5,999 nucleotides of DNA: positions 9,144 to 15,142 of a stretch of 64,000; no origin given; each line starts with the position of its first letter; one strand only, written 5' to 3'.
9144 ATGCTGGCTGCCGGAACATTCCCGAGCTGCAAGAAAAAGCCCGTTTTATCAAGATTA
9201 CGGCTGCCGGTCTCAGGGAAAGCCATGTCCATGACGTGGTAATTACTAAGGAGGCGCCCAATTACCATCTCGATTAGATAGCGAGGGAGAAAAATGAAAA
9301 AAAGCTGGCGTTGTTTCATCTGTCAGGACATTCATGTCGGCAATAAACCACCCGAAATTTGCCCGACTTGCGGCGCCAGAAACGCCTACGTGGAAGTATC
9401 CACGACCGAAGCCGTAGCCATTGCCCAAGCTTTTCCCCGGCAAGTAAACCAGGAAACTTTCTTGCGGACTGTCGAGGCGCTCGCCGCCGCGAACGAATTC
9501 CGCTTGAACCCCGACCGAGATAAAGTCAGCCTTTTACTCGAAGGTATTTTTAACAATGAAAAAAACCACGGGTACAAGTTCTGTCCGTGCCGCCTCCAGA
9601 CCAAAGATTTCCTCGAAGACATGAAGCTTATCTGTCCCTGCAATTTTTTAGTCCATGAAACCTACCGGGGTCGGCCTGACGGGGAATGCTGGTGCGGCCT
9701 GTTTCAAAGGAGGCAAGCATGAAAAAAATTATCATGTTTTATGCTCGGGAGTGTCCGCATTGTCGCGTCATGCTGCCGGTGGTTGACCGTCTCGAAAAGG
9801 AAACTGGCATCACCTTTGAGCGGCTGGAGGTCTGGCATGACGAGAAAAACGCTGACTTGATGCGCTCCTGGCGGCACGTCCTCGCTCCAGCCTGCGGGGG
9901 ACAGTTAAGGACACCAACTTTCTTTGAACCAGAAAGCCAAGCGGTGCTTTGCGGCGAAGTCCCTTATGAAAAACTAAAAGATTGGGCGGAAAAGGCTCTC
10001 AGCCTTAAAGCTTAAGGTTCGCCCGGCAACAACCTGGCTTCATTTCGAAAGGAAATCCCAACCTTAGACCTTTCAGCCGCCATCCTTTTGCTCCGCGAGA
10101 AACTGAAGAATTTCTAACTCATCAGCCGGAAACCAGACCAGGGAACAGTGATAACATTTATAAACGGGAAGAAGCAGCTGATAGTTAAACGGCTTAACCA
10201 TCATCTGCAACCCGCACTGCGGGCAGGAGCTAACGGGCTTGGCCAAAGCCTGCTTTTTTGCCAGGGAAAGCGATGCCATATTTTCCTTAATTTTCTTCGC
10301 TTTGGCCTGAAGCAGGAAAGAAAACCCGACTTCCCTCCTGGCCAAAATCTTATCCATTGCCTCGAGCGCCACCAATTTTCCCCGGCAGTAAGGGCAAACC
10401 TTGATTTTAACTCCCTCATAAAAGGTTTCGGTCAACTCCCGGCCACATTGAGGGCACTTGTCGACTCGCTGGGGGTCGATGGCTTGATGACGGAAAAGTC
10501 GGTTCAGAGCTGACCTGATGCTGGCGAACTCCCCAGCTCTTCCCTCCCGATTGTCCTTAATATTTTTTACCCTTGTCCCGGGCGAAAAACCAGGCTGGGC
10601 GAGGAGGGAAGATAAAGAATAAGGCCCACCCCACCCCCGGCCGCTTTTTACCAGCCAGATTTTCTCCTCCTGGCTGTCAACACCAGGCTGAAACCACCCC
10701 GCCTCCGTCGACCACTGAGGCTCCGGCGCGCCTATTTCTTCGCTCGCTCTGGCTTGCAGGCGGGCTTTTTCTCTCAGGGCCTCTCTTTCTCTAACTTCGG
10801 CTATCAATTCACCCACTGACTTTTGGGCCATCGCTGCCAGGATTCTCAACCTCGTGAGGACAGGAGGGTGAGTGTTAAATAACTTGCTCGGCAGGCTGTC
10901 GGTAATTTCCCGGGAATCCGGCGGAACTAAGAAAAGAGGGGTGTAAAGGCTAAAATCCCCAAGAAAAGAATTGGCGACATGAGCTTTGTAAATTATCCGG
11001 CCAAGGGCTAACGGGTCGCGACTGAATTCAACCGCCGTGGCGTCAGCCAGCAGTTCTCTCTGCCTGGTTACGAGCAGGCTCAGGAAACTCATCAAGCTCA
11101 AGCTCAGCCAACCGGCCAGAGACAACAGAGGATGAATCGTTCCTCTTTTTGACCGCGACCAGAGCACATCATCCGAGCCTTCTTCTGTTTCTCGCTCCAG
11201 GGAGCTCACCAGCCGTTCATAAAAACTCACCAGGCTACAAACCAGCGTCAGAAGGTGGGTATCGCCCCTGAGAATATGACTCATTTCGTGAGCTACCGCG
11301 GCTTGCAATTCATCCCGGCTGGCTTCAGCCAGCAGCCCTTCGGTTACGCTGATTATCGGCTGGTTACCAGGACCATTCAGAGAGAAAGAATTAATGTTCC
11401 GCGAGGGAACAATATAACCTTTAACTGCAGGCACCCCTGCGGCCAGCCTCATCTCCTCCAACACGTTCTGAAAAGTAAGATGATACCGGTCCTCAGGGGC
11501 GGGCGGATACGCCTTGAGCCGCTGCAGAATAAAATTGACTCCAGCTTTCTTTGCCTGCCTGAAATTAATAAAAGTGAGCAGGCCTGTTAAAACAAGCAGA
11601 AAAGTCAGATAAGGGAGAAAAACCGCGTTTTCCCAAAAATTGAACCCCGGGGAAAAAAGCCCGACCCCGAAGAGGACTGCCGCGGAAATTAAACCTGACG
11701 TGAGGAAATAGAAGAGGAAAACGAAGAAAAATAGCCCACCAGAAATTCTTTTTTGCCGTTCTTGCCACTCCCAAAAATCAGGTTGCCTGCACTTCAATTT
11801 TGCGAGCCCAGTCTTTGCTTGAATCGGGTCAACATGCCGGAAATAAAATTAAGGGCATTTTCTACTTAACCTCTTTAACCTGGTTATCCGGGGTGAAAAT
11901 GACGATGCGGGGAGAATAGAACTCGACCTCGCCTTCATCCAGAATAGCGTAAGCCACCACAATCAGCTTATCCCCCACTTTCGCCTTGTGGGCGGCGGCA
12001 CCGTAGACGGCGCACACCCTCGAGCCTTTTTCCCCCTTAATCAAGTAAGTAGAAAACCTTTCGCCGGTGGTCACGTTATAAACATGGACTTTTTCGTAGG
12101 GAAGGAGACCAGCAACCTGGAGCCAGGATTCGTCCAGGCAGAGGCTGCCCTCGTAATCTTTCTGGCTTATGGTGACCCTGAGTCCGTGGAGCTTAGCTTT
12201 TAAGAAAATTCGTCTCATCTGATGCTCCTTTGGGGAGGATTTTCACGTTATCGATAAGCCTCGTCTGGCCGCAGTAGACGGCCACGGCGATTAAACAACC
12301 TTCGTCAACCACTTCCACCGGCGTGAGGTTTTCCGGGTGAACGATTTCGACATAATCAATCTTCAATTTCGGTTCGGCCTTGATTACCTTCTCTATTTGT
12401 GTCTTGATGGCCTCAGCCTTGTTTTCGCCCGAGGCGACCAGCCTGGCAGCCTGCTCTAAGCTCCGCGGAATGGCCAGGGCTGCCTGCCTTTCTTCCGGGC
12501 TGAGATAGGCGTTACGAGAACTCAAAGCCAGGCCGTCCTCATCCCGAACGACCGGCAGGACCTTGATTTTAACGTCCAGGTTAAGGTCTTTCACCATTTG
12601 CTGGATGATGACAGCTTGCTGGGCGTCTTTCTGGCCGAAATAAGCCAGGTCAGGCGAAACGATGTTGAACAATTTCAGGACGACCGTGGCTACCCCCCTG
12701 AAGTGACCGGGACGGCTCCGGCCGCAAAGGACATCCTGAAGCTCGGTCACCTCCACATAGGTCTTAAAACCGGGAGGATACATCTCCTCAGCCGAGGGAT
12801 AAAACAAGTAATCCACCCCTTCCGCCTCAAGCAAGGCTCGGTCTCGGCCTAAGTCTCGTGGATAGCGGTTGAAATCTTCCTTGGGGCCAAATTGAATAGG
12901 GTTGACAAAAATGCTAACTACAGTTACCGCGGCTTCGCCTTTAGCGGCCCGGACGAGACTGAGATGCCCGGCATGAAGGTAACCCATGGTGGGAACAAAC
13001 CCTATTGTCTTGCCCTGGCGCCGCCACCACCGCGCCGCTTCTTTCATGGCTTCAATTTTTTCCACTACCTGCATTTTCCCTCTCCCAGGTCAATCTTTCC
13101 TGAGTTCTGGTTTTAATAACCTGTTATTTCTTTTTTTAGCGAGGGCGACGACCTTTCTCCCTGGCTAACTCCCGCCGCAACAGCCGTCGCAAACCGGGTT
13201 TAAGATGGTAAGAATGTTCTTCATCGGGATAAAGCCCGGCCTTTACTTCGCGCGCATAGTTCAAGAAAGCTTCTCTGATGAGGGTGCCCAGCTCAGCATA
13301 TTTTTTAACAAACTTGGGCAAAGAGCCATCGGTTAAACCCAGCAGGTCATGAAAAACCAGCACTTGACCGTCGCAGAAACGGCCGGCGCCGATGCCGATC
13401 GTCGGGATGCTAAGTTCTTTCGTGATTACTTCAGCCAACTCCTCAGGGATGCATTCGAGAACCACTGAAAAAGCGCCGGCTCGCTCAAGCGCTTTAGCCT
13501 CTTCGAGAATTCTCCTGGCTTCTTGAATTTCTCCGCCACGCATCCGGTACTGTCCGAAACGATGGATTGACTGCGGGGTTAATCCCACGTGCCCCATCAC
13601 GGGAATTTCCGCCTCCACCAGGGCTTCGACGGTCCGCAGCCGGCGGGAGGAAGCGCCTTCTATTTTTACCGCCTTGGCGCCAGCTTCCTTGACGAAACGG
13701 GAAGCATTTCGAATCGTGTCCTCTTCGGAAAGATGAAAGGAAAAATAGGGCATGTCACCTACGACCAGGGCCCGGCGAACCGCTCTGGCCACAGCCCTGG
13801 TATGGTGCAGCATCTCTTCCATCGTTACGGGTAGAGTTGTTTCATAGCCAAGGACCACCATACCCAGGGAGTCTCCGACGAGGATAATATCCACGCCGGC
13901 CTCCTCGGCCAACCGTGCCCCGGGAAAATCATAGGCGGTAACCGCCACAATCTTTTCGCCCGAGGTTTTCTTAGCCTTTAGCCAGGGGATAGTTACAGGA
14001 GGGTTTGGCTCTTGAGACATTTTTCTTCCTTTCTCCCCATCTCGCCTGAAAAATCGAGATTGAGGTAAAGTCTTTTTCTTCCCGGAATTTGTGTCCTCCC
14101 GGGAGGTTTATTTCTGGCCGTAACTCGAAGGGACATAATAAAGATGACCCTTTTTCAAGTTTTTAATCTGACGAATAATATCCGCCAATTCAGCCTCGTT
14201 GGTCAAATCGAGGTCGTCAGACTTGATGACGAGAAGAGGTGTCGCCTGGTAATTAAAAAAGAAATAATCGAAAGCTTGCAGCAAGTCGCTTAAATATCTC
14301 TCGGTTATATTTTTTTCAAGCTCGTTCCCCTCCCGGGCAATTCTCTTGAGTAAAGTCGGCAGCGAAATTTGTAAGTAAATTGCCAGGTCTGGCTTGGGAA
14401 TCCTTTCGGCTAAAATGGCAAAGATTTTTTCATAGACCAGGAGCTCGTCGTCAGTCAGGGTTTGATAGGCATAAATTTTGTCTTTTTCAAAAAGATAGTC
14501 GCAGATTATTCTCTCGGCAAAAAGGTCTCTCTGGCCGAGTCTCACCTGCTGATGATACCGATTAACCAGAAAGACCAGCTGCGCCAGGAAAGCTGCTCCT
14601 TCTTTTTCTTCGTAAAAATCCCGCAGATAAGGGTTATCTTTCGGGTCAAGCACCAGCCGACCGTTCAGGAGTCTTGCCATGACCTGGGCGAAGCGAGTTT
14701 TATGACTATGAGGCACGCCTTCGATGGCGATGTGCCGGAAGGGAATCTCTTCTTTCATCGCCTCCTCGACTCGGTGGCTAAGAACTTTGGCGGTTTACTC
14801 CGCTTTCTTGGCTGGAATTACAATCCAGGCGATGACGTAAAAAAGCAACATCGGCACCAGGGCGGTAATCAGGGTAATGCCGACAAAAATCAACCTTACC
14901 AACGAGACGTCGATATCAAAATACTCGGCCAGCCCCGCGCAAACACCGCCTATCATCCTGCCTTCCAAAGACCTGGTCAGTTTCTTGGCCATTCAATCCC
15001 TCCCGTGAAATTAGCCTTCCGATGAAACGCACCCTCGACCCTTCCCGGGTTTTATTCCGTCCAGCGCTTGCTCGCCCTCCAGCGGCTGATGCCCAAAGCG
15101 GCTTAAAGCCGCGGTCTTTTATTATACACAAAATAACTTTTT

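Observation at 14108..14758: Probable dNK pseudokinase heading the pantothenate genes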

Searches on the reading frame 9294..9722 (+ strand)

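Call 11: search_protein_families(library=pfam, proteins=[window:9294-9722:+], max_evalue=0.001)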
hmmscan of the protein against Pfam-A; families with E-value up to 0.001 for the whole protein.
window:9294-9722:+ (142 aa): 2 families
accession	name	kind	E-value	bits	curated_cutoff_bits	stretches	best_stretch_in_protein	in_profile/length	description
PF02943.20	FeThRed_B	-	4.4e-14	52.8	22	1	59-138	8-86/106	Ferredoxin thioredoxin reductase catalytic beta chain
PF21349.2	RUBY_RBDX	-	1e-08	34.9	26.5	1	5-32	1-28/30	Rubrerythrin, rubredoxin-like domain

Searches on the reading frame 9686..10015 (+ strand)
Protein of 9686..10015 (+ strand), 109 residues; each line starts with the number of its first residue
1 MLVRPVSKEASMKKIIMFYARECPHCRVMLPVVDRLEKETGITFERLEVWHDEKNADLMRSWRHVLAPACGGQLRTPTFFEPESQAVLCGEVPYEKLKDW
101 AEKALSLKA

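Call 11: search_protein_families(library=pfam, proteins=[window:9686-10015:+], max_evalue=0.001)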
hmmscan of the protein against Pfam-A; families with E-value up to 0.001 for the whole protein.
window:9686-10015:+ (109 aa): 2 families
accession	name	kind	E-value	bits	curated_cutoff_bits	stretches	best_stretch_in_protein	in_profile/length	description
PF13728.12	TraF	-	1.6e-05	25.3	23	1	15-44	133-162/224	F plasmid transfer operon protein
PF00085.26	Thioredoxin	-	6.5e-05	23.3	23.5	1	10-52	17-61/103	Thioredoxin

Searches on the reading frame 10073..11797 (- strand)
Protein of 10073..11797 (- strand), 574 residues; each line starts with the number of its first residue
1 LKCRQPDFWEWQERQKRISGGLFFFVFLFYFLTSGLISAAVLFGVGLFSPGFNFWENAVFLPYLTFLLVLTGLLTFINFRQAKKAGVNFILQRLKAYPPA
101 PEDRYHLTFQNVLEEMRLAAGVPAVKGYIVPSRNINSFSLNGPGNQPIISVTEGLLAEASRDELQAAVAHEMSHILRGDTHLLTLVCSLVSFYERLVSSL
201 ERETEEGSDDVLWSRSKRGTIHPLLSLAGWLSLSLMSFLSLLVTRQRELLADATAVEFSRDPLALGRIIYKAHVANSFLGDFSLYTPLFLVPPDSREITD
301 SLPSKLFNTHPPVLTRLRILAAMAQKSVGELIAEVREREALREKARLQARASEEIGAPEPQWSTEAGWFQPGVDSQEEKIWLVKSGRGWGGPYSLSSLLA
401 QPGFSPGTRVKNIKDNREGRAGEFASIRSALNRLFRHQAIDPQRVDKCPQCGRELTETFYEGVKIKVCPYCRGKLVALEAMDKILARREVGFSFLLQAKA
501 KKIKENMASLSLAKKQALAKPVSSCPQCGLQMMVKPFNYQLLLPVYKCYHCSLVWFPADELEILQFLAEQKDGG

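Call 11: search_protein_families(library=pfam, proteins=[window:10073-11797:-], max_evalue=0.001)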
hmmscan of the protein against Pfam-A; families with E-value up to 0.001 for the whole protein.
window:10073-11797:- (574 aa): 2 families
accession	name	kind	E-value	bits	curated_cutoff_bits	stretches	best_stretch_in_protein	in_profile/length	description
PF01435.24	Peptidase_M48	-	1.6e-18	67.7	20.3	1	110-322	8-184/186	Peptidase family M48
PF13453.11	Zn_ribbon_TFIIB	-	4.2e-12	45.7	22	1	447-487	1-41/41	Transcription factor zinc-finger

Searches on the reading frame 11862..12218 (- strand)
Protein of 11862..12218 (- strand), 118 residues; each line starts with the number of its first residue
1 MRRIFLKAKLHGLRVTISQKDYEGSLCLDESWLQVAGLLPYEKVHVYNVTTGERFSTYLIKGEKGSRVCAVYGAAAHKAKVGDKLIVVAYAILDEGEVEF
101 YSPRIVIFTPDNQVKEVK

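Call 11: search_protein_families(library=pfam, proteins=[window:11862-12218:-], max_evalue=0.001)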
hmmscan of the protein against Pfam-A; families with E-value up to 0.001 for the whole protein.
window:11862-12218:- (118 aa): 1 family
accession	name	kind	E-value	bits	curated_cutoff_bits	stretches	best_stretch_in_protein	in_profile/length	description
PF02261.22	Asp_decarbox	-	7.8e-39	132.6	25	1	1-114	1-114/115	Aspartate decarboxylase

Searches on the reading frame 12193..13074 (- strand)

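Call 11: search_protein_families(library=pfam, proteins=[window:12193-13074:-], max_evalue=0.001)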
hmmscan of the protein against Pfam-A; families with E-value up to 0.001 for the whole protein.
window:12193-13074:- (293 aa): 1 family
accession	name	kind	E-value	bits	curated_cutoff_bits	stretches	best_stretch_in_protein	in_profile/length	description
PF02569.21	Pantoate_ligase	-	7.3e-114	379.9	20.7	1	2-277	1-267/268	Pantoate-beta-alanine ligase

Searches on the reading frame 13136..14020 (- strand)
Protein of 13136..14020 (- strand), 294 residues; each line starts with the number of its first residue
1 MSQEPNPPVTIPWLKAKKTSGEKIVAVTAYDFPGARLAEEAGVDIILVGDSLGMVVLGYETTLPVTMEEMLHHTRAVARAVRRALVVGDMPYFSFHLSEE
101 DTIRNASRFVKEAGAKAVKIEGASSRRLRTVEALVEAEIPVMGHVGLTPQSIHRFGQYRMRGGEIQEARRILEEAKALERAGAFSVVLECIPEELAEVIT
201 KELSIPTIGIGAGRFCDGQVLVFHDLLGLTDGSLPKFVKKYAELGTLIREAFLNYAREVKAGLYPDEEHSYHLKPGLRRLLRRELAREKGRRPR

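Call 11: search_protein_families(library=pfam, proteins=[window:13136-14020:-], max_evalue=0.001)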
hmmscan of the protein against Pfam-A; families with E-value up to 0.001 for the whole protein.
window:13136-14020:- (294 aa): 2 families
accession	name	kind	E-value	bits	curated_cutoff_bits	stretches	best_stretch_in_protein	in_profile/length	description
PF02548.21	Pantoate_transf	-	1.8e-112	375.4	28.7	1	9-266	2-258/259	Ketopantoate hydroxymethyltransferase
PF13714.12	PEP_mutase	-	1.7e-06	28.3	31.5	1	18-135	5-122/240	Phosphoenolpyruvate phosphomutase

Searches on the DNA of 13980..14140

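Call 55: search_rna_families(source=window, start=13980, end=14140, threshold=evalue, max_evalue=10, show_alignments=3)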
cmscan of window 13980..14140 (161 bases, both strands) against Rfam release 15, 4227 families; matches with E-value up to 10: 5.
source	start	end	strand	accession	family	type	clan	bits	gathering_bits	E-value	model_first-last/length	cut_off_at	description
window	14022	14073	-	RF00736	mir-320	Gene; miRNA;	-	11.8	55.5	4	1-76/76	no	mir-320 microRNA precursor family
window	14034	14113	+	RF02837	anti-hemB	Gene; sRNA;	-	10.8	49.5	3.3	1-81/81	no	Burkholderia RNA 7 (anti-hemB)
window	14101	14119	-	RF01792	eiav_FSE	Cis-reg; frameshift_element;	-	10.5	40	3.1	1-35/35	no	ribosomal frameshift site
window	14027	14044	-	RF01128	sR43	Gene; snRNA; snoRNA; CD-box;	-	8.1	45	7.1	1-56/56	no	Small nucleolar RNA sR42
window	14015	14140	+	RF01946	KCNQ1OT1_1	Gene; lncRNA;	-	2.2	70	10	292-442/464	3'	KCNQ1 overlapping transcript 1 conserved region 1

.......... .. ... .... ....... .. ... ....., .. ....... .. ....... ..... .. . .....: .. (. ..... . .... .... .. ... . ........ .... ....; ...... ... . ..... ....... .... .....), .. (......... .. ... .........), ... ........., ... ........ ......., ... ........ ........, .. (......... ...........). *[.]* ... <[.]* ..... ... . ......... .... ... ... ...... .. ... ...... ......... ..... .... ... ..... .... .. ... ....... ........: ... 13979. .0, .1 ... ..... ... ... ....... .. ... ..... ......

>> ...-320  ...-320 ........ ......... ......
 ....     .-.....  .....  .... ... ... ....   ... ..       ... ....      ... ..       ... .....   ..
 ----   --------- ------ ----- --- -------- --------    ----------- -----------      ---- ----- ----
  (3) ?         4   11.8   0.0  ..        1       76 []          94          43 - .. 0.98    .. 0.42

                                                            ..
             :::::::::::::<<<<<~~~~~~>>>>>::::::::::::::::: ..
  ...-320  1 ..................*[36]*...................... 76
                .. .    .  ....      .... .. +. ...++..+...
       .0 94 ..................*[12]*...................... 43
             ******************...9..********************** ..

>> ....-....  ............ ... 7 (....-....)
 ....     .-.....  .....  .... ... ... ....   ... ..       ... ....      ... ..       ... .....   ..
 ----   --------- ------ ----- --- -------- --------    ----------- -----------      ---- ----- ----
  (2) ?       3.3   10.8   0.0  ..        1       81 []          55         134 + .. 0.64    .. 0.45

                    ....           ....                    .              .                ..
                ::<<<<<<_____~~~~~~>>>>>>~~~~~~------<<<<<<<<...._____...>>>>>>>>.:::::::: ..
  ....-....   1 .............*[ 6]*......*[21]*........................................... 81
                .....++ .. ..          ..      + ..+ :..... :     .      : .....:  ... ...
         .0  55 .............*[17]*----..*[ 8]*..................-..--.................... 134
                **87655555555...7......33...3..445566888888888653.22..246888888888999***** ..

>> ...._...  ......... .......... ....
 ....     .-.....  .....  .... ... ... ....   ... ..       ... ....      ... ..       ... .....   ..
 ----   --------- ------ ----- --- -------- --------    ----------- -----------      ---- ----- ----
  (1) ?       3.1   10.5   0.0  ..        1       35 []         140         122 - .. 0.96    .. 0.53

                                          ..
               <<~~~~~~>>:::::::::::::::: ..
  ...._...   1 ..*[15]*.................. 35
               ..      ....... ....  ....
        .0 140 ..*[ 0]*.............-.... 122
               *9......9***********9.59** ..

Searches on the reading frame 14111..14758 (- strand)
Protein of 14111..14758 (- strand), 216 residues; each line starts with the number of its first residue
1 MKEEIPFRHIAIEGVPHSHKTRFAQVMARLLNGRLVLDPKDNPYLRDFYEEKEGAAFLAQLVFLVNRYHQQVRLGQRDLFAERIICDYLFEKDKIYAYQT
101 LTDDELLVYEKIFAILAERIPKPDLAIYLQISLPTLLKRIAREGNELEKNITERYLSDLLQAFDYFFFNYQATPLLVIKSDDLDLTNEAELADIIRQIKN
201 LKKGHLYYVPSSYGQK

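Call 4: search_protein_families(library=pfam, proteins=[window:14111-14758:-], max_evalue=1)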
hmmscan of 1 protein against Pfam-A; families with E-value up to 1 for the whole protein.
window:14111-14758:- (216 aa): 4 families
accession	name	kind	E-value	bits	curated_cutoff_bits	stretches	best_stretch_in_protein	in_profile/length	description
PF01712.25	dNK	-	2.6e-25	89.8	27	1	10-201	1-201/203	Deoxynucleoside kinase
PF02223.23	Thymidylate_kin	-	5.6e-05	23.3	27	1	45-151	42-145/185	Thymidylate kinase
PF00485.24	PRK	-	0.0077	16.5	22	1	87-143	91-150/196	Phosphoribulokinase / Uridine kinase family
PF13238.12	AAA_18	-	0.055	14.4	29.4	1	10-149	1-117/128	AAA domain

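Call 5: search_protein_families(library=ncbifam, proteins=[window:14111-14758:-], max_evalue=1)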
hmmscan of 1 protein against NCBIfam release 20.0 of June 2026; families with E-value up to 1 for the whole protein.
window:14111-14758:- (216 aa): 2 families
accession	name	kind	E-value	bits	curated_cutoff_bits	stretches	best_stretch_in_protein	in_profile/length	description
TIGR00041.1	DTMP_kinase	equivalog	4.8e-05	23.1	83.25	1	9-151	6-156/196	dTMP kinase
TIGR02173.1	cyt_kin_arch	equivalog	0.0084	16.1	102.1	1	101-151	70-119/169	(d)CMP kinase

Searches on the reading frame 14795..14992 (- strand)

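Call 11: search_protein_families(library=pfam, proteins=[window:14795-14992:-], max_evalue=0.001)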
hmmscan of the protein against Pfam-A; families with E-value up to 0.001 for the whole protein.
window:14795-14992:- (65 aa): 1 family
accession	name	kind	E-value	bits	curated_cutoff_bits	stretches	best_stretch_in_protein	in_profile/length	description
PF04024.17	PspC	-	9.4e-24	83.4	25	1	3-61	1-57/58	PspC domain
